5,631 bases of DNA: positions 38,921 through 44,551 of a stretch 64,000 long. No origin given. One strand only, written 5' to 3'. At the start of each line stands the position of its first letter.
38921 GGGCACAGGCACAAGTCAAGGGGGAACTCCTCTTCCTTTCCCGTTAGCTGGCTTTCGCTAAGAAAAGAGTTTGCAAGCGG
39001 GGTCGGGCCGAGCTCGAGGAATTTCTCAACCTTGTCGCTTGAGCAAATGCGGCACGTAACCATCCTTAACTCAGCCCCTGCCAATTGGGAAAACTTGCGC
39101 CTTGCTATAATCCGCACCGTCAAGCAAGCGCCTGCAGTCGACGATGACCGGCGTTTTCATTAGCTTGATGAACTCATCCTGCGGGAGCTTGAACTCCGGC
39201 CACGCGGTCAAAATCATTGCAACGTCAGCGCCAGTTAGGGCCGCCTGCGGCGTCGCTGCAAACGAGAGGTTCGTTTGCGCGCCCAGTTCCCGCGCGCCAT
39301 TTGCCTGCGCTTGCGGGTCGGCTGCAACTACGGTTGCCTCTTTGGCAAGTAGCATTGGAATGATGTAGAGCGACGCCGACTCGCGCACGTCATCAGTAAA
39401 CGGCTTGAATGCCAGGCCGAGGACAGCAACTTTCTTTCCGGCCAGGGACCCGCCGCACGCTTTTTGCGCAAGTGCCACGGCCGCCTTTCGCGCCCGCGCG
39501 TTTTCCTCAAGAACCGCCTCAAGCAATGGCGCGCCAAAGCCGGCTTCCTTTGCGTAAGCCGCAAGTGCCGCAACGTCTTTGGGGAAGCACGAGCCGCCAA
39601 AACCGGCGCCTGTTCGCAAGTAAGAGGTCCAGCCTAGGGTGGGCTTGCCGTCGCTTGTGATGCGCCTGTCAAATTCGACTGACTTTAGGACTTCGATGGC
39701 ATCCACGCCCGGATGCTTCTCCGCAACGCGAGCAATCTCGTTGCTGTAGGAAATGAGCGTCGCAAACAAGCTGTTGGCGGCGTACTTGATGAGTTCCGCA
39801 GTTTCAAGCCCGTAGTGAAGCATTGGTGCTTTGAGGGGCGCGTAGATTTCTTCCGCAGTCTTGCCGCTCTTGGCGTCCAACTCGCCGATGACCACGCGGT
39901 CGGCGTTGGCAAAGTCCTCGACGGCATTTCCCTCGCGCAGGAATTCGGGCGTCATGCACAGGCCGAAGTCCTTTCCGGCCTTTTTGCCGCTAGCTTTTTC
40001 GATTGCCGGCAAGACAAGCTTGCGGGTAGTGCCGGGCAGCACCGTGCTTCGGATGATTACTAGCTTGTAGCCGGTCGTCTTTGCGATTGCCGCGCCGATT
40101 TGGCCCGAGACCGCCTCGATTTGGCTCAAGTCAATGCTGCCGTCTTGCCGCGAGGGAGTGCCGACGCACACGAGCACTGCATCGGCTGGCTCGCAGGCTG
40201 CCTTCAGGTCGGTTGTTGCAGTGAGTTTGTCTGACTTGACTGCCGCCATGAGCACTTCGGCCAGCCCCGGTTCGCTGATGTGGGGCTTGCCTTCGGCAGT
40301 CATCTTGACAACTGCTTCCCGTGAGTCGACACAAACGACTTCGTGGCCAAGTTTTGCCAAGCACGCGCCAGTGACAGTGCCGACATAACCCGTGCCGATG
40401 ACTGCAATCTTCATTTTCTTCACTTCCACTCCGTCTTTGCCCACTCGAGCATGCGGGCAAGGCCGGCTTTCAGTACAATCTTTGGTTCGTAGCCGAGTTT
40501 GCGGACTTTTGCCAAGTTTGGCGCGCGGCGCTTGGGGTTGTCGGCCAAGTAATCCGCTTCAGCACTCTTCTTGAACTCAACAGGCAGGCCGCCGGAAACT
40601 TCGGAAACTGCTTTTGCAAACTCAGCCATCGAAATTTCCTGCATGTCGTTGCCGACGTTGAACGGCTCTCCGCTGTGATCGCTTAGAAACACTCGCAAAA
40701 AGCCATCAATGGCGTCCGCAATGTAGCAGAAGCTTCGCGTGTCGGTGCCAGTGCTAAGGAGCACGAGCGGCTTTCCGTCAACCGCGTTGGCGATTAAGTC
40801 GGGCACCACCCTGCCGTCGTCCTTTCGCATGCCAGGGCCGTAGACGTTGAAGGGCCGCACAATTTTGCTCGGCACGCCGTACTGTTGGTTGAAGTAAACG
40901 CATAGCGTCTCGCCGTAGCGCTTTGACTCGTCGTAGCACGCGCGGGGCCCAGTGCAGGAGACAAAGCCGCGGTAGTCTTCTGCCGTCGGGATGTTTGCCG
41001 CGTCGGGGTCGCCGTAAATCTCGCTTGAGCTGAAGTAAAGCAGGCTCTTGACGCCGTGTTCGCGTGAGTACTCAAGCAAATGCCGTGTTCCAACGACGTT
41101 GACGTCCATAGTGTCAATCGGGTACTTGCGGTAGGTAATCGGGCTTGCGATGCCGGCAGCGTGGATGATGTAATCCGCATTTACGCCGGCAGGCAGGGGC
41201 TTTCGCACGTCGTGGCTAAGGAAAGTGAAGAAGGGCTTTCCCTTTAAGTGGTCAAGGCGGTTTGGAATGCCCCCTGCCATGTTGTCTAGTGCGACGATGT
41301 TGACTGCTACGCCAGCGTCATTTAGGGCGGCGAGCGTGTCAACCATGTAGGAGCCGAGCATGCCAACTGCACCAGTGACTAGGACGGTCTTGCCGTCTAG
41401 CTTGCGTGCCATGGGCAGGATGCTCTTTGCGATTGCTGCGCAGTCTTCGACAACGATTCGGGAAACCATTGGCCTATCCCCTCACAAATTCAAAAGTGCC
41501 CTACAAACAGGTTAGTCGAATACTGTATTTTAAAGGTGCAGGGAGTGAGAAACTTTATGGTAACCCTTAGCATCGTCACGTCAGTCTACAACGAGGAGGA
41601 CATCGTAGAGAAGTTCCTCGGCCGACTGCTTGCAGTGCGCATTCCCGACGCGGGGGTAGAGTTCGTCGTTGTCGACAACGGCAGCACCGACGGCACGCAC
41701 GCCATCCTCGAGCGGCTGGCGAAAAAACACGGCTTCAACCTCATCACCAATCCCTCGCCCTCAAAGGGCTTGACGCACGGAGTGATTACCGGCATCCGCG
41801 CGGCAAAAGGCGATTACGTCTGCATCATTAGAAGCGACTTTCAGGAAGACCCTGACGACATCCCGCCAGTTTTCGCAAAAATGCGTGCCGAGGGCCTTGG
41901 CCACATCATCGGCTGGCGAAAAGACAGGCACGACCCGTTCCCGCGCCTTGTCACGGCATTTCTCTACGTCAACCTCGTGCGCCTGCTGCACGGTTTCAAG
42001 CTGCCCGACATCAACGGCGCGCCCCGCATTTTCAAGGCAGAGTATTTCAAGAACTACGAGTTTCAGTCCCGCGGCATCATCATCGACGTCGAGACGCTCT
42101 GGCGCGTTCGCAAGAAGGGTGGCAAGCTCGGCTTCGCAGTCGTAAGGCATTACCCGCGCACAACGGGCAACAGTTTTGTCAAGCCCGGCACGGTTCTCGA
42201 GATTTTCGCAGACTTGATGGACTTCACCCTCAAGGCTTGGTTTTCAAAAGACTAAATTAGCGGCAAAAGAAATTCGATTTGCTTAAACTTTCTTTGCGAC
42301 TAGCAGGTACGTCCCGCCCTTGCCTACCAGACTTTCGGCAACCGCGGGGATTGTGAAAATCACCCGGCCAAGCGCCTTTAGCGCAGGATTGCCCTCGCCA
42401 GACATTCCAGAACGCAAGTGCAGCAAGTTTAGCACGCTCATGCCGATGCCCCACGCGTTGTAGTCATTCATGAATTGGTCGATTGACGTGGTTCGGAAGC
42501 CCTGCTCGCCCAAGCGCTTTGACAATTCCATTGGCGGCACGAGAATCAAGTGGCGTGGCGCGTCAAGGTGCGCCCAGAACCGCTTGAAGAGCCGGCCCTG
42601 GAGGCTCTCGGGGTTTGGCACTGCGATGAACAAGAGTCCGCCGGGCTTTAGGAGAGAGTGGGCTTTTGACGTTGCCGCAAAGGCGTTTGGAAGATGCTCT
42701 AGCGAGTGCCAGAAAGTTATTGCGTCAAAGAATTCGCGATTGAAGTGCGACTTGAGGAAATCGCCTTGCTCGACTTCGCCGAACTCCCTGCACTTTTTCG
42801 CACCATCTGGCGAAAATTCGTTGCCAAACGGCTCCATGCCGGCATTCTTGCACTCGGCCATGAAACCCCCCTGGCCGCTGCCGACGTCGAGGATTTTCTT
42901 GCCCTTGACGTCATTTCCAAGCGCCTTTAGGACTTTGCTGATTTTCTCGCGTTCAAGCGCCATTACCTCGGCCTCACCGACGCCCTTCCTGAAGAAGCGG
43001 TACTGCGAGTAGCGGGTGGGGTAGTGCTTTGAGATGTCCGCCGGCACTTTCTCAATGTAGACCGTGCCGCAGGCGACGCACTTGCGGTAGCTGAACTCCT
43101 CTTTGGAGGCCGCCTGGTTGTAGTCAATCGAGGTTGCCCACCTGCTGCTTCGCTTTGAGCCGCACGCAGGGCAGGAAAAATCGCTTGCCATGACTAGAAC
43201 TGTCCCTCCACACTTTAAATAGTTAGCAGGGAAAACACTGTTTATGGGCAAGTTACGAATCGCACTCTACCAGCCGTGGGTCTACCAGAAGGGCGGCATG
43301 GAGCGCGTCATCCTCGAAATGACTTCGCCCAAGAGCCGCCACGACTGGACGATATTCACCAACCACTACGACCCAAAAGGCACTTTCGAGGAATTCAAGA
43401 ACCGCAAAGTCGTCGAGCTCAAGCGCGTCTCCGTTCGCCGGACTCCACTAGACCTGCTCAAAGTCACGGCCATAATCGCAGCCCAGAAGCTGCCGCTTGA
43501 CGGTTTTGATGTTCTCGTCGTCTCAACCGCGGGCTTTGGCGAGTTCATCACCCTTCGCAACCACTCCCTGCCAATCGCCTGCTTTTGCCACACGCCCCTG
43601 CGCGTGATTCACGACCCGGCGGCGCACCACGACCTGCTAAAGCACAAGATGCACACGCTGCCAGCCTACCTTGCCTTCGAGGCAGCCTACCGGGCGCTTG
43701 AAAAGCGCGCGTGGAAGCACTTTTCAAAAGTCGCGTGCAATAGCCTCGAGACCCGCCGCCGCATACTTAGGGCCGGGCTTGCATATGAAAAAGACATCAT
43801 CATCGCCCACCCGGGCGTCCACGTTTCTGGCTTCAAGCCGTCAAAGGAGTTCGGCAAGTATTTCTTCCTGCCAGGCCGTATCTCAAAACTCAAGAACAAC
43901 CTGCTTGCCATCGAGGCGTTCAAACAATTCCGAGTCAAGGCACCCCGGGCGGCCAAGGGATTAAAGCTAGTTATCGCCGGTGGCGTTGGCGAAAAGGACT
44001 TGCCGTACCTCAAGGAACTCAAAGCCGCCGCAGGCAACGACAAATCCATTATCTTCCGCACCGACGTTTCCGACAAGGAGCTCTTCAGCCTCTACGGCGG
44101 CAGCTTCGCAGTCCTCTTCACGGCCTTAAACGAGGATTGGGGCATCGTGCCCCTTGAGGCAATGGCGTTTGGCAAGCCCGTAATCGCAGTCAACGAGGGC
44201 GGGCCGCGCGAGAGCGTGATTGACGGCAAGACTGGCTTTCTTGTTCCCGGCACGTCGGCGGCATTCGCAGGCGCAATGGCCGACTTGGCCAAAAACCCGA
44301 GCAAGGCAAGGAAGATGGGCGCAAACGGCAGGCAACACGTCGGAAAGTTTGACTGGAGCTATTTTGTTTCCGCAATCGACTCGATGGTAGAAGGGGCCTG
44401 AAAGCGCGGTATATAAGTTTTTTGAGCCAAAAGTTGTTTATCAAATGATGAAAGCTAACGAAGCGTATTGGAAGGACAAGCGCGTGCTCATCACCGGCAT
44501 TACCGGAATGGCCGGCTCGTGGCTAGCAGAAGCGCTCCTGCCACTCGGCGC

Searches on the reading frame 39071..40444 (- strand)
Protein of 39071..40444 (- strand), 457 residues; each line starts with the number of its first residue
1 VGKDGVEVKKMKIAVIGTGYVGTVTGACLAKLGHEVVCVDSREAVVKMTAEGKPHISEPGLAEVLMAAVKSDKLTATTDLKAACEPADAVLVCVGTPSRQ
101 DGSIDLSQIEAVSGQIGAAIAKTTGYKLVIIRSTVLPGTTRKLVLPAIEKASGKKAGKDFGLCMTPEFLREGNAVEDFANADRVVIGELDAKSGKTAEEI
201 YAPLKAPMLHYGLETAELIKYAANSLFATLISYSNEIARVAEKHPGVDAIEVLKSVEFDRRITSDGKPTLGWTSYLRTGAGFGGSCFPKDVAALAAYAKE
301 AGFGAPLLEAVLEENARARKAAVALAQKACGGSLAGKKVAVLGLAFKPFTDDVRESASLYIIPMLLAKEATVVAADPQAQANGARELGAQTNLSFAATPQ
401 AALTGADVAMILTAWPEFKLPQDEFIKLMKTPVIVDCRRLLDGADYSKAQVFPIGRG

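Call 3: search_protein_families(library=pfam, proteins=[window:39071-40444:-], max_evalue=0.001)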
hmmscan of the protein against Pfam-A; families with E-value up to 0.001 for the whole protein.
window:39071-40444:- (457 aa): 8 families
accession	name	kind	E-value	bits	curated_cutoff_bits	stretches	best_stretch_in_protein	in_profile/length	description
PF03721.20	UDPG_MGDP_dh_N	-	1e-58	198.4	27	1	11-200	1-187/187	UDP-glucose/GDP-mannose dehydrogenase family, NAD binding domain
PF03720.21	UDPG_MGDP_dh_C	-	2.4e-27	95.8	30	1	340-442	1-102/103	UDP-glucose/GDP-mannose dehydrogenase family, UDP binding domain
PF00984.24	UDPG_MGDP_dh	-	2.6e-25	88.8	25.4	1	214-316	1-93/94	UDP-glucose/GDP-mannose dehydrogenase family, central domain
PF02558.23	ApbA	-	5.8e-06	26.4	22.2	1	13-94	1-74/150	Ketopantoate reductase PanE/ApbA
PF01210.29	NAD_Gly3P_dh_N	-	1.4e-05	25.6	23.1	1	12-96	1-79/158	NAD-dependent glycerol-3-phosphate dehydrogenase N-terminus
PF07992.20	Pyr_redox_2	-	1.6e-05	24.9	26.1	1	9-103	139-244/291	Pyridine nucleotide-disulphide oxidoreductase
PF02737.24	3HCDH_N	-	0.00049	20.5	22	1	12-90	1-82/180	3-hydroxyacyl-CoA dehydrogenase, NAD binding domain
PF00070.33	Pyr_redox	-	0.00087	20.2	22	0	12-46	1-35/82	Pyridine nucleotide-disulphide oxidoreductase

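Call 5: search_protein_families(library=ncbifam, proteins=[window:39071-40444:-], max_evalue=0.00001)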
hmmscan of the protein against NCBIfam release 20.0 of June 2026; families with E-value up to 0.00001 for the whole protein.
window:39071-40444:- (457 aa): 9 families
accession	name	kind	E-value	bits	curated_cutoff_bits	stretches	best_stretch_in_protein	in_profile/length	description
TIGR03026.1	NDP-sugDHase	subfamily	2.9e-122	408.4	189.8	1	11-439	1-413/413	nucleotide sugar dehydrogenase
NF041297.1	UDPGDh_AglM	equivalog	7.7e-121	404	670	1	11-443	1-419/429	UDP-glucose 6-dehydrogenase AglM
NF047673.2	TeichurnBiosyTuaD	equivalog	3.8e-105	352.6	700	1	12-446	3-419/439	UDP-glucose 6-dehydrogenase TuaD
NF040825.1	UDPMaNacDH_Arch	equivalog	3.1e-52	177.8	750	1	11-444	1-404/418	UDP-N-acetyl-D-mannosamine dehydrogenase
NF008286.0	PRK11064.1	equivalog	3.3e-38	131.4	459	1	11-438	4-416/420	UDP-N-acetyl-D-mannosamine dehydrogenase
NF011631.0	PRK15057.1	equivalog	2.9e-25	89.2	757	1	11-380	1-340/388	UDP-glucose 6-dehydrogenase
NF011729.0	PRK15182.1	equivalog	3e-10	39.5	592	1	8-385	4-363/425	Vi polysaccharide biosynthesis UDP-N-acetylglucosamine C-6 dehydrogenase TviB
TIGR00745.1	apbA_panE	subfamily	1.7e-07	30.8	141.35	1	12-94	1-76/305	2-dehydropantoate 2-reductase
NF000942.0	PRK00094.1-4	subfamily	2.2e-06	27.1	257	1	10-96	2-82/334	NAD(P)H-dependent glycerol-3-phosphate dehydrogenase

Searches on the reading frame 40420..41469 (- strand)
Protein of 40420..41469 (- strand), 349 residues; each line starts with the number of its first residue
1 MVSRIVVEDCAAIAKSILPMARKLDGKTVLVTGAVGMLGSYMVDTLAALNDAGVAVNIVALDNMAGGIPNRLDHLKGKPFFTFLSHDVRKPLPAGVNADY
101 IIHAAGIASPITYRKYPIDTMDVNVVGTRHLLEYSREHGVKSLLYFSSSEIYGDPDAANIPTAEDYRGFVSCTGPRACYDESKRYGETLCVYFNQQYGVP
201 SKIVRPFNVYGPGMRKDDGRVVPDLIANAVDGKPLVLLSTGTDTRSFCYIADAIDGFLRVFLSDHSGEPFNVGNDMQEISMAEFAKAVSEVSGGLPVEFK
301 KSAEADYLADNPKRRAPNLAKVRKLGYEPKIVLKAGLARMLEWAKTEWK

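Call 4: search_protein_families(library=pfam, proteins=[window:40420-41469:-], max_evalue=0.001)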
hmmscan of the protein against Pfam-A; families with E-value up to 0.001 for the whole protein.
window:40420-41469:- (349 aa): 6 families
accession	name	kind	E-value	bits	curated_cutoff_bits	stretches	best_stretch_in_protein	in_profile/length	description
PF01370.27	Epimerase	-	2.3e-51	174.9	20.9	1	29-273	1-240/240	NAD dependent epimerase/dehydratase family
PF16363.11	GDP_Man_Dehyd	-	7e-31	108.3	27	1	30-340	1-332/332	GDP-mannose 4,6 dehydratase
PF01073.25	3Beta_HSD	-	2.5e-15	56.7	22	1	30-215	1-187/280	3-beta hydroxysteroid dehydrogenase/isomerase family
PF07993.18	NAD_binding_4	-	3.2e-09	36.8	20.1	1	97-211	88-209/258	Male sterility protein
PF02719.21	Polysacc_synt_2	-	3.6e-08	33.4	20.2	1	29-148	1-128/293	Polysaccharide biosynthesis protein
PF04321.23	RmlD_sub_bind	-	0.00019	21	27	1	28-212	2-154/287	RmlD substrate binding domain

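Call 5: search_protein_families(library=ncbifam, proteins=[window:40420-41469:-], max_evalue=0.00001)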
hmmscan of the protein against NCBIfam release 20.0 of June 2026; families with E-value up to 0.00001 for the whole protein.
window:40420-41469:- (349 aa): 20 families
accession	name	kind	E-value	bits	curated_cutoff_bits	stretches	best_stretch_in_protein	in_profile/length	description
TIGR04180.1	EDH_00030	hypoth_equivalog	1.2e-31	109.9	475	1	29-293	1-257/297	NAD-dependent 4,6-dehydratase LegB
TIGR01181.1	dTDP_gluc_dehyt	equivalog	2e-27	96.1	365.1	1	29-345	2-312/321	dTDP-glucose 4,6-dehydratase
NF008872.0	PRK11908.1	equivalog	4.4e-21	75.3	294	1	27-343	2-334/349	bifunctional UDP-4-keto-pentose/UDP-xylose synthase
NF047922.1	GDPFucSynFcl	equivalog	6.1e-21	75.2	500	1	102-343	59-300/308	GDP-L-fucose synthase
TIGR01179.1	galE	equivalog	1.8e-19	69.7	262.3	1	29-346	2-327/332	UDP-glucose 4-epimerase GalE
TIGR02197.1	heptose_epim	equivalog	2.9e-19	69.4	274.6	1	29-303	1-272/316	ADP-glyceromanno-heptose 6-epimerase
NF011728.1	PRK15181.1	equivalog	4.9e-19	68.5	760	1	24-343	13-336/348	Vi polysaccharide biosynthesis UDP-N-acetylglucosaminuronic acid C-4 epimerase TviC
NF007490.0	PRK10084.1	subfamily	2.1e-17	63.2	649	1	29-345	3-335/361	dTDP-glucose 4,6-dehydratase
NF005998.1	PRK08125.1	equivalog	1.9e-16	59.6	777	1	25-290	314-583/649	bifunctional UDP-4-amino-4-deoxy-L-arabinose formyltransferase/UDP-glucuronic acid oxidase ArnA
NF007582.0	PRK10217.1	equivalog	2.2e-15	56.6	698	1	27-344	2-331/355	dTDP-glucose 4,6-dehydratase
TIGR02622.1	CDP_4_6_dhtase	equivalog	4.3e-15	55.7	278.45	1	26-348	4-334/352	CDP-glucose 4,6-dehydratase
TIGR01746.1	Thioester-redct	subfamily_domain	2.2e-13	50.2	213.35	1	97-307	88-300/371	thioester reductase domain-containing protein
NF042422.1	oxyalk_red_OleD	equivalog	2.2e-11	43.7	580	1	29-261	3-215/329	2-alkyl-3-oxoalkanoate reductase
NF007956.0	PRK10675.1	subfamily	1.2e-10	41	394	1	28-191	2-161/338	UDP-glucose 4-epimerase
TIGR03466.1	HpnA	hypoth_equivalog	5.6e-09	35.3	367.65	1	28-300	2-254/327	hopanoid-associated sugar epimerase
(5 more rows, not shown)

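Call 57: search_solved_structures(query=window:40420-41469:-, max_evalue=1e-15)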
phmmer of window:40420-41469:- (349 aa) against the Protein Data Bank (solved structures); distinct sequences matched with E-value up to 1e-15: 37.
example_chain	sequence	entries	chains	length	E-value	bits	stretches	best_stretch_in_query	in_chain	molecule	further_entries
2b69_A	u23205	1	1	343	4.1e-61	210.5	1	24-347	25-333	UDP-glucuronate decarboxylase 1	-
4gll_A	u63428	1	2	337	5.1e-61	210.2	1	25-347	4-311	UDP-glucuronic acid decarboxylase 1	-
4m55_A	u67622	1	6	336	3e-60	207.6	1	25-347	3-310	UDP-glucuronic acid decarboxylase 1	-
4lk3_A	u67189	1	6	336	4.2e-60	207.2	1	25-347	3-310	UDP-glucuronic acid decarboxylase 1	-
8vr2_A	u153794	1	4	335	1.5e-32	116.5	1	23-345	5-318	NAD-dependent epimerase/dehydratase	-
7ys8_A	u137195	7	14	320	3.7e-28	102.1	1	29-344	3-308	UDP-glucose 4-epimerase | UDP-glucose 4-epimerase along with EC 5.1.3.2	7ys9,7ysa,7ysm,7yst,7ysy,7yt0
10ke_A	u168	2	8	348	1.5e-26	96.9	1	29-343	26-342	Capsular polysaccharide biosynthesis protein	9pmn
8v4g_A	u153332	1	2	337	3.5e-25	92.4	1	22-345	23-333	Putative nucleotide sugar dehydratase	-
8v4h_A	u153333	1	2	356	4.3e-25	92.1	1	22-345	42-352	Putative nucleotide sugar dehydratase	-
6pmh_A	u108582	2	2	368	6e-25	91.6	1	18-348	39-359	UDP-glucose 4-epimerase related protein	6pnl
3icp_A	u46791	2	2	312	1.2e-23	87.3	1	29-296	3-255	NAD-dependent epimerase/dehydratase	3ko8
3aw9_A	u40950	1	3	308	3.4e-23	85.8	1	29-296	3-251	NAD-dependent epimerase/dehydratase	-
8rdg_A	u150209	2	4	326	1.7e-22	83.5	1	29-330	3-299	SDR family NAD(P)-dependent oxidoreductase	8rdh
8rdi_A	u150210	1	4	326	6.1e-22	81.7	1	29-330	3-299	SDR family NAD(P)-dependent oxidoreductase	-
6zl6_A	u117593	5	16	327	8.6e-22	81.2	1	29-345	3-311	Epimerase domain-containing protein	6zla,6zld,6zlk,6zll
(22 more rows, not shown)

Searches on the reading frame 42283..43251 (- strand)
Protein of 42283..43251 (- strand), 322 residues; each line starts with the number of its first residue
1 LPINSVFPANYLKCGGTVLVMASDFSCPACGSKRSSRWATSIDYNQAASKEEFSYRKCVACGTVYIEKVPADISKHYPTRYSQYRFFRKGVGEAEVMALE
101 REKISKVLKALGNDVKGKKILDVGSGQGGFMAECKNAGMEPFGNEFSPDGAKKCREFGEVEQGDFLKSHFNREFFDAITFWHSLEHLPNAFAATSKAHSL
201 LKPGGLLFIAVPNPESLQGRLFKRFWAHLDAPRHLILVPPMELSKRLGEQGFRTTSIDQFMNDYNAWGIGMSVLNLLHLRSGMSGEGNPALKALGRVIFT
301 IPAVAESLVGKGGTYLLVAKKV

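Call 4: search_protein_families(library=pfam, proteins=[window:42283-43251:-], max_evalue=0.001)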
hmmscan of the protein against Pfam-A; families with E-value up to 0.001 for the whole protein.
window:42283-43251:- (322 aa): 5 families
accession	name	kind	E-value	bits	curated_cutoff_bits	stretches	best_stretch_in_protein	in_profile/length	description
PF13489.12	Methyltransf_23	-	3.1e-21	76.2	27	1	101-256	7-163/164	Methyltransferase domain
PF08241.18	Methyltransf_11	-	1e-11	45.7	21.2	1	121-209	1-95/95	Methyltransferase domain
PF13649.12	Methyltransf_25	-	1.1e-09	39.3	27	1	120-205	1-97/97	Methyltransferase domain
PF08242.18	Methyltransf_12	-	1.7e-08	35.5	30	1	121-207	1-98/98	Methyltransferase domain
PF13847.12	Methyltransf_31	-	3.7e-06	27.1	27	1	116-213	3-113/145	Methyltransferase domain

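Call 5: search_protein_families(library=ncbifam, proteins=[window:42283-43251:-], max_evalue=0.00001)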
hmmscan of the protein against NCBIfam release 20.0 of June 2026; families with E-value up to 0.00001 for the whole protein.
window:42283-43251:- (322 aa): 3 families
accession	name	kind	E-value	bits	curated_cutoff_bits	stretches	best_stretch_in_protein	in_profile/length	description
NF043040.1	corrin_prot_MT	hypoth_equivalog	7.2e-07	28.9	180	0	96-226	19-165/216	corrinoid protein-associated methyltransferase CpaM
NF045667.1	MTase_DVU1556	equivalog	1.6e-06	27.7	155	1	115-209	21-119/213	DVU_1556 family methyltransferase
TIGR01983.1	UbiG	equivalog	1.6e-06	27.6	102.95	0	102-213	35-155/228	bifunctional 2-polyprenyl-6-hydroxyphenol methylase/3-demethylubiquinol 3-O-methyltransferase UbiG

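Call 77: search_solved_structures(query=window:42283-43191:-, max_evalue=0.001)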
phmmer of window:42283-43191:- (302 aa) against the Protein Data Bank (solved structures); distinct sequences matched with E-value up to 0.001: 8.
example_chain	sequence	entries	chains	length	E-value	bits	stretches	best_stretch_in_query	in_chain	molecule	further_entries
3dli_A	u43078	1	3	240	1.2e-10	44.4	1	96-240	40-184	methyltransferase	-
3cc8_A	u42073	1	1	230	6.5e-08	35.4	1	97-197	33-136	Putative methyltransferase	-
1ve3_A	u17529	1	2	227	4e-05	26.3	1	96-254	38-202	hypothetical protein PH0226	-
3l8d_A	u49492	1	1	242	0.00022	23.8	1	96-235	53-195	Methyltransferase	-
4kdr_A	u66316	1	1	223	0.00028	23.5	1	94-195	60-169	3-demethylubiquinone-9 3-methyltransferase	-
5dpm_A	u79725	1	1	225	0.00029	23.5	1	94-195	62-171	Ubiquinone biosynthesis O-methyltransferase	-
4kdc_A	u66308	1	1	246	0.00046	22.8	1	94-193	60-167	3-demethylubiquinone-9 3-methyltransferase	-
3e23_A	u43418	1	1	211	0.00081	22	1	65-196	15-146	uncharacterized protein RPA2492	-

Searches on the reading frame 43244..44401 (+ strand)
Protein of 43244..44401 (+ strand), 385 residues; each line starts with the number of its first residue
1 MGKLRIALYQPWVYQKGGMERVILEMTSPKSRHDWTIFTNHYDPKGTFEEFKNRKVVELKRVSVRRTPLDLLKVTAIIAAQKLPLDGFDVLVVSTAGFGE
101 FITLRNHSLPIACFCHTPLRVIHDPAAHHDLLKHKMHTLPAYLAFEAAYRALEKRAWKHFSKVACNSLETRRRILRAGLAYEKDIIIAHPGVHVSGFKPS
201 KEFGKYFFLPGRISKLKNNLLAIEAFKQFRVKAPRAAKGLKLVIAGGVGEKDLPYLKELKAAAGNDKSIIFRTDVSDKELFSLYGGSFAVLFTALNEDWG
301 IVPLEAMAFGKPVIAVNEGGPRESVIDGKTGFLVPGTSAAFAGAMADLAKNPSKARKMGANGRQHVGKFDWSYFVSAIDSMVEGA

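Call 4: search_protein_families(library=pfam, proteins=[window:43244-44401:+], max_evalue=0.001)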
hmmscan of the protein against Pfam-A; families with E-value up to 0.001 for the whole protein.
window:43244-44401:+ (385 aa): 6 families
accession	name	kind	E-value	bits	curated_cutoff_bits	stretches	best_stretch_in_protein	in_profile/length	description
PF00534.26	Glycos_transf_1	-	5.9e-32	111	26.4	1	203-364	14-171/172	Glycosyl transferases group 1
PF13692.12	Glyco_trans_1_4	-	1.1e-21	78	27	1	207-351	4-142/142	Glycosyl transferases group 1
PF13439.12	Glyco_transf_4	-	5e-09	36.9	28.5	1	17-194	2-168/170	Glycosyltransferase Family 4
PF20706.3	GT4-conflict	-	2.2e-08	33.9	26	1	182-323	171-318/385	Family 4 Glycosyltransferase in conflict systems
PF13579.12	Glyco_trans_4_4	-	2.9e-05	24.9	29.7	1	17-181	1-149/158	Glycosyl transferase 4-like domain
PF13524.12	Glyco_trans_1_2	-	8.6e-05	23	25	1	235-366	10-129/144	Glycosyl transferase-like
